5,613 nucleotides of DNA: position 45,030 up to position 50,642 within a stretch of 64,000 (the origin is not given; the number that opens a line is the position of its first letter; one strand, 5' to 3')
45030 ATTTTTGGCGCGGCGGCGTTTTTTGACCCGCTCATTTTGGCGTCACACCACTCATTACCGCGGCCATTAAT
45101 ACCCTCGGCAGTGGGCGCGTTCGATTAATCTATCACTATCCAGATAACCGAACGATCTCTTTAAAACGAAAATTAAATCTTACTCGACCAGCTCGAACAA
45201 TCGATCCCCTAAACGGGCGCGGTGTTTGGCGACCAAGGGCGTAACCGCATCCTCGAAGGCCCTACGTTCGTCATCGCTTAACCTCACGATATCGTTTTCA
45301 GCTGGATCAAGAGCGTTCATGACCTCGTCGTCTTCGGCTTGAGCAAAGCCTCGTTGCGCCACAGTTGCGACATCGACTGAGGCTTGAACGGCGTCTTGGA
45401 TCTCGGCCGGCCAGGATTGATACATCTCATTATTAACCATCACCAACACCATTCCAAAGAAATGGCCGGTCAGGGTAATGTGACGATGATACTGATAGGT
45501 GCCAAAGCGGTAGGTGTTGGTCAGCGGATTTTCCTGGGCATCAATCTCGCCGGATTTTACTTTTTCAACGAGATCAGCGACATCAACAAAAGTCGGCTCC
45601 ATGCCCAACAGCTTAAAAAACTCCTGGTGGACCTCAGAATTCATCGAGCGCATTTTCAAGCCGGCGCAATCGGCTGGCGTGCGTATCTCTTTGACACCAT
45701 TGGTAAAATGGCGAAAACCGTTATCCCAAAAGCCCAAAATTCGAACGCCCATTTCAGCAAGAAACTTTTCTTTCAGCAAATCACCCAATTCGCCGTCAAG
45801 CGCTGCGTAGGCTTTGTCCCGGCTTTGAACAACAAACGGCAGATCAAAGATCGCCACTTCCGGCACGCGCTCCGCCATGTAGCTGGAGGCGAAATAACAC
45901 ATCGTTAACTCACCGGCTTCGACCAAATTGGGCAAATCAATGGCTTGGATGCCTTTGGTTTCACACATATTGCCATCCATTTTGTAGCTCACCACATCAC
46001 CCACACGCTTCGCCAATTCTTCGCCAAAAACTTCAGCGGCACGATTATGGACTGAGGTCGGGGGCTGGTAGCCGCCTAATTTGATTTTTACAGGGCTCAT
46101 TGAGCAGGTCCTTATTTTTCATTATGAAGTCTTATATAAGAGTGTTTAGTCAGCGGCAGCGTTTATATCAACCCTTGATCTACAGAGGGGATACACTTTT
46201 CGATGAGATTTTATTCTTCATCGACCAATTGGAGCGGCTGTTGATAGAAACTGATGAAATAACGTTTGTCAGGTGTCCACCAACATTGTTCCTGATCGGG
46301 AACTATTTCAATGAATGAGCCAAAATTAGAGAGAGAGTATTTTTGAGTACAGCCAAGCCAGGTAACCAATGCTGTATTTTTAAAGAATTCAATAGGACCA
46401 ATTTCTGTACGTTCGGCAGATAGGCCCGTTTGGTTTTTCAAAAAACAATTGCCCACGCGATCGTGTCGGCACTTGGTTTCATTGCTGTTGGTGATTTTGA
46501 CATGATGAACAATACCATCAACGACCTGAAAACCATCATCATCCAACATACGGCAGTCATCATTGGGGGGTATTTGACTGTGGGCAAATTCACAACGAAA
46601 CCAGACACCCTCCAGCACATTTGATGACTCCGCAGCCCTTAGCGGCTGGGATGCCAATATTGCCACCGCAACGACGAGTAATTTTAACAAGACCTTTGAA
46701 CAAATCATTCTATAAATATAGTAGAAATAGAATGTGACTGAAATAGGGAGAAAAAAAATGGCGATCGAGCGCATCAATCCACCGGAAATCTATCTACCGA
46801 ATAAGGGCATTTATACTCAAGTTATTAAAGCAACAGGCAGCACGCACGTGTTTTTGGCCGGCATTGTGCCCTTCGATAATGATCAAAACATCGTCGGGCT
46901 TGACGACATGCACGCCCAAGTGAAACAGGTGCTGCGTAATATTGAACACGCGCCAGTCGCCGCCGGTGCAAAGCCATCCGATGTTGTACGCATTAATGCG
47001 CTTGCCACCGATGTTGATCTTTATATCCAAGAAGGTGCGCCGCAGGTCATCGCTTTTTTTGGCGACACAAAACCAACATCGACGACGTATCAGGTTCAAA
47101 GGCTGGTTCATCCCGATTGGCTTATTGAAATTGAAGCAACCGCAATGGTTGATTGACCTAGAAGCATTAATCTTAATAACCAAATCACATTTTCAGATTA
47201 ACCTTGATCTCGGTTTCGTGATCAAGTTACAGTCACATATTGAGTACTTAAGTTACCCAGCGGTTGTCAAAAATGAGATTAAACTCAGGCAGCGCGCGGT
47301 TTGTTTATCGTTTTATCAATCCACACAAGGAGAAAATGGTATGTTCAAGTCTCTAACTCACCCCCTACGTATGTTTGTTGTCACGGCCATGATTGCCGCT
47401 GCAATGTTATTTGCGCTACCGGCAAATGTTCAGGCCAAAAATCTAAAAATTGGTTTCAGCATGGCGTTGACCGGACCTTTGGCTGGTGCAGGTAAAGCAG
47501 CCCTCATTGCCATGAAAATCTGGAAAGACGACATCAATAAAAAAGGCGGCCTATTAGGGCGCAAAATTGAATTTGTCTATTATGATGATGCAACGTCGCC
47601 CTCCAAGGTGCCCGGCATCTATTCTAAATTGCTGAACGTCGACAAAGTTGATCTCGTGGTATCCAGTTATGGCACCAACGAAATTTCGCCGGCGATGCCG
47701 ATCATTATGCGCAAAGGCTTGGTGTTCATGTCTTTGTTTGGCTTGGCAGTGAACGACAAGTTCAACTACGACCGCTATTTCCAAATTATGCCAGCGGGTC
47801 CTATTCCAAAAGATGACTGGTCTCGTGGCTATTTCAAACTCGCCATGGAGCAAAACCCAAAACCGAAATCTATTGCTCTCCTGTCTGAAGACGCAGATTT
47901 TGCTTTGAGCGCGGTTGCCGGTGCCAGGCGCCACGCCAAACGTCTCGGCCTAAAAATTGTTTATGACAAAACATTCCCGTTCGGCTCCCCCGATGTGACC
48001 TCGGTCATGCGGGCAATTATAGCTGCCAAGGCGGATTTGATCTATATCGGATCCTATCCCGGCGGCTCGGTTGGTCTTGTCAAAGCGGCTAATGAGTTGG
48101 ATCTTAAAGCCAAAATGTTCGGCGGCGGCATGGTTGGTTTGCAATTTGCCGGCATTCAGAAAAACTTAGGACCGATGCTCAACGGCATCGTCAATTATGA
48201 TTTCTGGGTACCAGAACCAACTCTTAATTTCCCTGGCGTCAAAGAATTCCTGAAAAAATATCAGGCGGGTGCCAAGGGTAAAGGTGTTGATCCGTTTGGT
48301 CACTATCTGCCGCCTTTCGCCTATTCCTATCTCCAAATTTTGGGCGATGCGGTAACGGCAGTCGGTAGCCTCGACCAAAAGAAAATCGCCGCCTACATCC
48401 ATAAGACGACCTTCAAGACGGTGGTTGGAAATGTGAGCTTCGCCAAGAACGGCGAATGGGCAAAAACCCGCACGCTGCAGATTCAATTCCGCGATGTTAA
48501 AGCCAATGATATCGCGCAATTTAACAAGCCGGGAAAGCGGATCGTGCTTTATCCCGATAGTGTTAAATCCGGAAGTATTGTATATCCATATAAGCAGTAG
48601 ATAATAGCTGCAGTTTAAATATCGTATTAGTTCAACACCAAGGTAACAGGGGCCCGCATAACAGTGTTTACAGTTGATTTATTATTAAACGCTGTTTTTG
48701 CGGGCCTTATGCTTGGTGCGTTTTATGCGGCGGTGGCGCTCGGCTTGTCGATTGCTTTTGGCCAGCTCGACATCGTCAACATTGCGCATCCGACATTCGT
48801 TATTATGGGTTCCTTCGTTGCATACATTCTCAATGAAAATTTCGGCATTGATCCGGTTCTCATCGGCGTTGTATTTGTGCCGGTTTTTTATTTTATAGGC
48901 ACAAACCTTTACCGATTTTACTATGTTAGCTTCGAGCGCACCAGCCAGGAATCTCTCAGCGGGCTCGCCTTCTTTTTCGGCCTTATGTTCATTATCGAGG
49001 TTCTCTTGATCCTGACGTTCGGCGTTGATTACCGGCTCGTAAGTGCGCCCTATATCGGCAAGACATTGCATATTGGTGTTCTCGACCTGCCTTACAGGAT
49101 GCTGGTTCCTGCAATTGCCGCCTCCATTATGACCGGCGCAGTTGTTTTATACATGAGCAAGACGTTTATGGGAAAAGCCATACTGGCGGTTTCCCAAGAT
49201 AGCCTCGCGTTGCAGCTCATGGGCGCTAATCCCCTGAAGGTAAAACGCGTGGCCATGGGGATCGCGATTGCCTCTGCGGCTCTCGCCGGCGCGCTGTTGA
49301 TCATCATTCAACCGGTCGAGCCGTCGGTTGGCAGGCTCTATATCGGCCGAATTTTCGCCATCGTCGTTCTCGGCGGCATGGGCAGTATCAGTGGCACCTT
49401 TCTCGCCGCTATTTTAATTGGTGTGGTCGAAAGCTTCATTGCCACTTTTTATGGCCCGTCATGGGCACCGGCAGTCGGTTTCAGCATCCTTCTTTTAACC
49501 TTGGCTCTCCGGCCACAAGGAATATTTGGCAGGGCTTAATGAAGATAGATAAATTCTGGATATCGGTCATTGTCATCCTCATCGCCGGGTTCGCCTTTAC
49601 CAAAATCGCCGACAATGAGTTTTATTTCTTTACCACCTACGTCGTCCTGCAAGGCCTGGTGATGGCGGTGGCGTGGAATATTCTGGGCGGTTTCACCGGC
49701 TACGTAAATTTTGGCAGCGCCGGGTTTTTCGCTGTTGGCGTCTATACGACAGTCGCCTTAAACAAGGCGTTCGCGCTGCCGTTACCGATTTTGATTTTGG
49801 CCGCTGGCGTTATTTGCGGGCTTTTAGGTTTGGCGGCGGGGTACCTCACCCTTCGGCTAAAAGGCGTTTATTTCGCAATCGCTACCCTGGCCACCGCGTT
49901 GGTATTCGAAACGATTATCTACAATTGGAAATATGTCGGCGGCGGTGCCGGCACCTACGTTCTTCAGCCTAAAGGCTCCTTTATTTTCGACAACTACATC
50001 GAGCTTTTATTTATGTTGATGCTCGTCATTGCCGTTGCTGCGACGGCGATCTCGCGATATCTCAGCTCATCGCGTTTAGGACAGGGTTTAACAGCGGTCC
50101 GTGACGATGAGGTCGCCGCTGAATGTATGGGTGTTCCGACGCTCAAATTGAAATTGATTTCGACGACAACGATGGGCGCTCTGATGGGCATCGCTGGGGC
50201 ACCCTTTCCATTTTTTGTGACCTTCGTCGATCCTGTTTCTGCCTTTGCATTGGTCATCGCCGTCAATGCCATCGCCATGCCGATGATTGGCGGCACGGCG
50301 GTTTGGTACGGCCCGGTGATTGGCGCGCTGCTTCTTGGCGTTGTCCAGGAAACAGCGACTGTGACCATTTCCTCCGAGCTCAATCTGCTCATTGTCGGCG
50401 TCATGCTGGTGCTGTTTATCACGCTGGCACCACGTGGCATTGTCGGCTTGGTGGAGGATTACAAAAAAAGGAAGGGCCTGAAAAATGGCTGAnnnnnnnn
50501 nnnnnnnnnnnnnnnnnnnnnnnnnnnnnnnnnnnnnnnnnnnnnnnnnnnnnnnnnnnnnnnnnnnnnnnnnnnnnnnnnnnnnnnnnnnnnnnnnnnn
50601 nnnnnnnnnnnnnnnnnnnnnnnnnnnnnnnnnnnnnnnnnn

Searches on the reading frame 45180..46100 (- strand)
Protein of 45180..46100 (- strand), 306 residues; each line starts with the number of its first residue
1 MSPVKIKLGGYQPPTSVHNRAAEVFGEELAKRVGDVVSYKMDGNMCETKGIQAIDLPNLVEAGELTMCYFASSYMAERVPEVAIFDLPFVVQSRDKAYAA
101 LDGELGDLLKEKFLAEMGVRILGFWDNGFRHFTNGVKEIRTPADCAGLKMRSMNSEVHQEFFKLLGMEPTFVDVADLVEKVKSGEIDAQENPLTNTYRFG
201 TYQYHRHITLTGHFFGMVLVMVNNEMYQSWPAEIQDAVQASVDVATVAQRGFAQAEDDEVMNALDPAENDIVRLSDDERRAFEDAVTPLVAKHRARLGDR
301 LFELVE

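Call 89: search_protein_families(library=pfam, proteins=[window:45180-46100:-], max_evalue=0.00001)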
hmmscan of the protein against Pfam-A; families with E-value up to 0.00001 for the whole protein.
window:45180-46100:- (306 aa): 1 family
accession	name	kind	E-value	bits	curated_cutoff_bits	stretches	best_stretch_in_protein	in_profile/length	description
PF03480.18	DctP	-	1.9e-57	195.2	23.4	1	12-293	5-282/286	Bacterial extracellular solute-binding protein, family 7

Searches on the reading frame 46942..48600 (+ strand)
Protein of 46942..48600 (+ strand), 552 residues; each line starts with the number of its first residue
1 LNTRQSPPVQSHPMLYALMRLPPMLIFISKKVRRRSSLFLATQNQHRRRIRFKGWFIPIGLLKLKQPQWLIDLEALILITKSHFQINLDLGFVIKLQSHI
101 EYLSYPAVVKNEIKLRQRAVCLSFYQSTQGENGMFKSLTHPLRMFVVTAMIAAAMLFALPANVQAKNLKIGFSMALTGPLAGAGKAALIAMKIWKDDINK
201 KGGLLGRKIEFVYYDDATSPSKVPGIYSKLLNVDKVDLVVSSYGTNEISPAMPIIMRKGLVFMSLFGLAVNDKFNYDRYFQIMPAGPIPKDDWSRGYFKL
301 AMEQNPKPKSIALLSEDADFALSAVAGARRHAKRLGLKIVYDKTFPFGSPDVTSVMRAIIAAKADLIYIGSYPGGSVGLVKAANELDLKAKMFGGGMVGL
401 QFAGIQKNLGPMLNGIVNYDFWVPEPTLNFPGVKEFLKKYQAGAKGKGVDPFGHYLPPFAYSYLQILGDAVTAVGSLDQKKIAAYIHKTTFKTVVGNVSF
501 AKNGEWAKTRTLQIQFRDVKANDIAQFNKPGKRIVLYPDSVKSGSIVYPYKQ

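Call 89: search_protein_families(library=pfam, proteins=[window:46942-48600:+], max_evalue=0.00001)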
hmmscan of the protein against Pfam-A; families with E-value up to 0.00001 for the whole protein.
window:46942-48600:+ (552 aa): 3 families
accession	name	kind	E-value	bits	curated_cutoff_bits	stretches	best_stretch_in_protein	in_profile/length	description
PF13458.12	Peripla_BP_6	-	3.6e-53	181.9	31.7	1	168-504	2-327/343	Periplasmic binding protein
PF13433.12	Peripla_BP_5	-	1.2e-13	51.4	27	1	169-504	2-324/363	Periplasmic binding protein domain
PF01094.35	ANF_receptor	-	3.1e-06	26.9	25.4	0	188-505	3-339/353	Receptor family ligand binding region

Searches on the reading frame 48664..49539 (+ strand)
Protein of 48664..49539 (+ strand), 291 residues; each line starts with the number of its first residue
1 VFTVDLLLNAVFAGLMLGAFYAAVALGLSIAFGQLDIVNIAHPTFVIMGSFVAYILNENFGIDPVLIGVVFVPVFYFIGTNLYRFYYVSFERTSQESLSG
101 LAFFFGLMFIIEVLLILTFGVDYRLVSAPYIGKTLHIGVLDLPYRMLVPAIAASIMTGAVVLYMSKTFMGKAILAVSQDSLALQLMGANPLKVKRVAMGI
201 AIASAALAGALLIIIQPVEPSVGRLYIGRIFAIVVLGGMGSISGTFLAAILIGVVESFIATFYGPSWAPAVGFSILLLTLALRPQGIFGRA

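Call 92: search_protein_families(library=pfam, proteins=[window:48664-49539:+], max_evalue=0.001)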
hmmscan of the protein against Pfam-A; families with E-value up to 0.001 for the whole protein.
window:48664-49539:+ (291 aa): 1 family
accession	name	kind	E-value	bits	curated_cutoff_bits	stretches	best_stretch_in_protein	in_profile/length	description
PF02653.21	BPD_transp_2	-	2.8e-22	79.6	26.8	1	12-279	3-268/269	Branched-chain amino acid transport system / permease component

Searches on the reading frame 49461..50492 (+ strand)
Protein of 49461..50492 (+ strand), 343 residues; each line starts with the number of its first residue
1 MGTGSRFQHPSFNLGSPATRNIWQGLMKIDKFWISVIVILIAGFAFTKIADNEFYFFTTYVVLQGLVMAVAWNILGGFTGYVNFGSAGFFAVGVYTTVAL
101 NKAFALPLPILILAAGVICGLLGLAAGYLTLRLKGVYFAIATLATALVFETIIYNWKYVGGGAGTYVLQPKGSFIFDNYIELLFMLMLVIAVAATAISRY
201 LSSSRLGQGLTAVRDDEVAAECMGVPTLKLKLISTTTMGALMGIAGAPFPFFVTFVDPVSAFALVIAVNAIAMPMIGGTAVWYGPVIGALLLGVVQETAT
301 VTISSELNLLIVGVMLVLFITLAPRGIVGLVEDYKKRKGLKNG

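Call 92: search_protein_families(library=pfam, proteins=[window:49461-50492:+], max_evalue=0.001)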
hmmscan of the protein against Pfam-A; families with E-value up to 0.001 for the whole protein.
window:49461-50492:+ (343 aa): 1 family
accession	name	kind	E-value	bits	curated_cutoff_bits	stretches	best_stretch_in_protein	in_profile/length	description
PF02653.21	BPD_transp_2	-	9.9e-36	123.7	26.8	1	66-319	13-268/269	Branched-chain amino acid transport system / permease component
